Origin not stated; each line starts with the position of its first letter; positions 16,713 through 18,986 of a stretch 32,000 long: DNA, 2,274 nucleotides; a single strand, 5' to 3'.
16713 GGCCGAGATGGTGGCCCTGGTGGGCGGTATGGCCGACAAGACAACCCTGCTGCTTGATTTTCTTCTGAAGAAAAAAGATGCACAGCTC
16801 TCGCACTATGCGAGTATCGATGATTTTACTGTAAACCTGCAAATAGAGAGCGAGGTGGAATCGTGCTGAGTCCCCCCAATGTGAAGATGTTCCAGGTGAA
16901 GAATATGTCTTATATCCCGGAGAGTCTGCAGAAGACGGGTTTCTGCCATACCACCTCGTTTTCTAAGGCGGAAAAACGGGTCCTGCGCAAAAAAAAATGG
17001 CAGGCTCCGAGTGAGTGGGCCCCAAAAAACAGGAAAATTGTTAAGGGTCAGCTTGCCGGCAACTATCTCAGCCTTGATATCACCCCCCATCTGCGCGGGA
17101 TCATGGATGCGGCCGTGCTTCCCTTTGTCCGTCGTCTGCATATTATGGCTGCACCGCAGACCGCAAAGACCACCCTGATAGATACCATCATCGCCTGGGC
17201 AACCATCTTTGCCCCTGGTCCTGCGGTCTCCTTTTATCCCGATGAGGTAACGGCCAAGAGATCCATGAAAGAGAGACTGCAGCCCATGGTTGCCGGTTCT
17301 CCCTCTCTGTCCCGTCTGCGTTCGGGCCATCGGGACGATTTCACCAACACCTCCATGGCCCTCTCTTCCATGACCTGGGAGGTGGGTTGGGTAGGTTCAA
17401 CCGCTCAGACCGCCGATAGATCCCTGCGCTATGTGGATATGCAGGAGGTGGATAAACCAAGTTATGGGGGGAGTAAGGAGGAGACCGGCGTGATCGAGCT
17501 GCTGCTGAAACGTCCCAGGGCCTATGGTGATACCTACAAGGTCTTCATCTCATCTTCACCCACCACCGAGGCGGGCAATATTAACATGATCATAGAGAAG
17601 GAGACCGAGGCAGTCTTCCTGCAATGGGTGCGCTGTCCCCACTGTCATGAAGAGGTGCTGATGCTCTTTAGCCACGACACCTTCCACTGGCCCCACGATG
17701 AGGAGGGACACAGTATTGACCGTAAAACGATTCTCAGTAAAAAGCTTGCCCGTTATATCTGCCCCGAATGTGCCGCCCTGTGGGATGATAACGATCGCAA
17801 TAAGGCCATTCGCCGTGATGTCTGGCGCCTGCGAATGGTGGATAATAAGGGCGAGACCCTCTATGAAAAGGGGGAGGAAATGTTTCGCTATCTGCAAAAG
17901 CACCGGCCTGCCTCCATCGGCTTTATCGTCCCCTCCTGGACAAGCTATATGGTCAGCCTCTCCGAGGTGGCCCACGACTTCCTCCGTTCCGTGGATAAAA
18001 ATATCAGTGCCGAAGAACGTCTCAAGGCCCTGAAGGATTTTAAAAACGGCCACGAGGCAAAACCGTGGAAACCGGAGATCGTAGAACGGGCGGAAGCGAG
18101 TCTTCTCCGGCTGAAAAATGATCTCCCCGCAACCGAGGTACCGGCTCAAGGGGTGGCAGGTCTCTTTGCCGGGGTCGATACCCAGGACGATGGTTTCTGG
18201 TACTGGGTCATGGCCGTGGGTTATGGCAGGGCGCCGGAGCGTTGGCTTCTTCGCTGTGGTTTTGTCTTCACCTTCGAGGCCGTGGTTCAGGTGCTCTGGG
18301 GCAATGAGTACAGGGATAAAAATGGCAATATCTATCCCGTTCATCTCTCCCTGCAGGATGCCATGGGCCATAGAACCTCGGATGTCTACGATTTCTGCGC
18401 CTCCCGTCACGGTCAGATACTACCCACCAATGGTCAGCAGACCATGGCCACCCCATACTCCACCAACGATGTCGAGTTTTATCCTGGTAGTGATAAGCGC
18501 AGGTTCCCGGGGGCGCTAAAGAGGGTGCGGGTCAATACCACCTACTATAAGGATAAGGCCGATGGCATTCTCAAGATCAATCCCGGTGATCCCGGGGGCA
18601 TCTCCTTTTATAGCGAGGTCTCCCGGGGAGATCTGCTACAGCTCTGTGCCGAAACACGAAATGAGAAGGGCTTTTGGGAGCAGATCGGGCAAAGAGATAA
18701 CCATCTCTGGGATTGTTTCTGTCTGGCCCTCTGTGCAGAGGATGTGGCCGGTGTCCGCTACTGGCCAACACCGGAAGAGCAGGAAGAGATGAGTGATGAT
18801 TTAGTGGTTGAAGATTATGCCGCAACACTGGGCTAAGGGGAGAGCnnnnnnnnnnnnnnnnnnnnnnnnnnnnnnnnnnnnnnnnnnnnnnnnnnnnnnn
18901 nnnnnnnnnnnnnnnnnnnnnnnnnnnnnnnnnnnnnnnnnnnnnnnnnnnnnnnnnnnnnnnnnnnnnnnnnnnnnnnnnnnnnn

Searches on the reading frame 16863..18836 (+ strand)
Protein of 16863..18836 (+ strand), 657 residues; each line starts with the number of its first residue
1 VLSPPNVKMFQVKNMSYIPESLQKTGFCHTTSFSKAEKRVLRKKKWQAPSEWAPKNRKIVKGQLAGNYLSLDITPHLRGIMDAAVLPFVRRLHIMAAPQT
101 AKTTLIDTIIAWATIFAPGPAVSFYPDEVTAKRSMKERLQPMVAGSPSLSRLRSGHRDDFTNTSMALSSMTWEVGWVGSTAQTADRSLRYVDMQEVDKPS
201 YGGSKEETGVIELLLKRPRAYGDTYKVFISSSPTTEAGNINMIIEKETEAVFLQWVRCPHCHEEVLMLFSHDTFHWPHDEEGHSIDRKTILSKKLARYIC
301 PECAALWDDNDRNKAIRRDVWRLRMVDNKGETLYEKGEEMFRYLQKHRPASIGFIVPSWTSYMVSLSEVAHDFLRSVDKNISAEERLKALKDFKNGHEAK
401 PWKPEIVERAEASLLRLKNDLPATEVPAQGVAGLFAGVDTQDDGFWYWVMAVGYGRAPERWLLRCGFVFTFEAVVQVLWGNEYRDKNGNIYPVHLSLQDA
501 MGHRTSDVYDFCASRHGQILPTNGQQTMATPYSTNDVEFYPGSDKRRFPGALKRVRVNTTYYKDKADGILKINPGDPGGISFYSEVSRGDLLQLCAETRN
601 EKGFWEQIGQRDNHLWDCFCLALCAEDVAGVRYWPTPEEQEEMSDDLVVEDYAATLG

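Call 26: search_protein_families(library=pfam, proteins=[window:16863-18836:+], max_evalue=0.001)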
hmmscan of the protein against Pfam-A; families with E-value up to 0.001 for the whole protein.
window:16863-18836:+ (657 aa): 2 families
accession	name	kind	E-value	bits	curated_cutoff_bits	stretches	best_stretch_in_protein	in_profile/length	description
PF20454.4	GpA_nuclease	-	9.6e-41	140.3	22.5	1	352-632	2-290/294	Terminase large subunit gpA, endonuclease domain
PF05876.18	GpA_ATPase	-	8.9e-40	137.3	25.6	1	71-321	9-247/247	Phage terminase large subunit gpA, ATPase domain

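Call 27: search_protein_families(library=phrogs, proteins=[window:16863-18836:+], max_evalue=0.001)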
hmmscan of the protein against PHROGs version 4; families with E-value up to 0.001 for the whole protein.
window:16863-18836:+ (657 aa): 4 families
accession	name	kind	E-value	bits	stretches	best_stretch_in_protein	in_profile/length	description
phrog_15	-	head and packaging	9.1e-84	283.6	1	14-645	322-940/1330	terminase large subunit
phrog_675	-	head and packaging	2.6e-07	30.3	1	38-309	13-270/576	terminase large subunit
phrog_15657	-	unknown function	2.9e-07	31.3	1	376-463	45-129/230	-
phrog_21311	-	head and packaging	7e-07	30.3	1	127-310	3-180/218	terminase large subunit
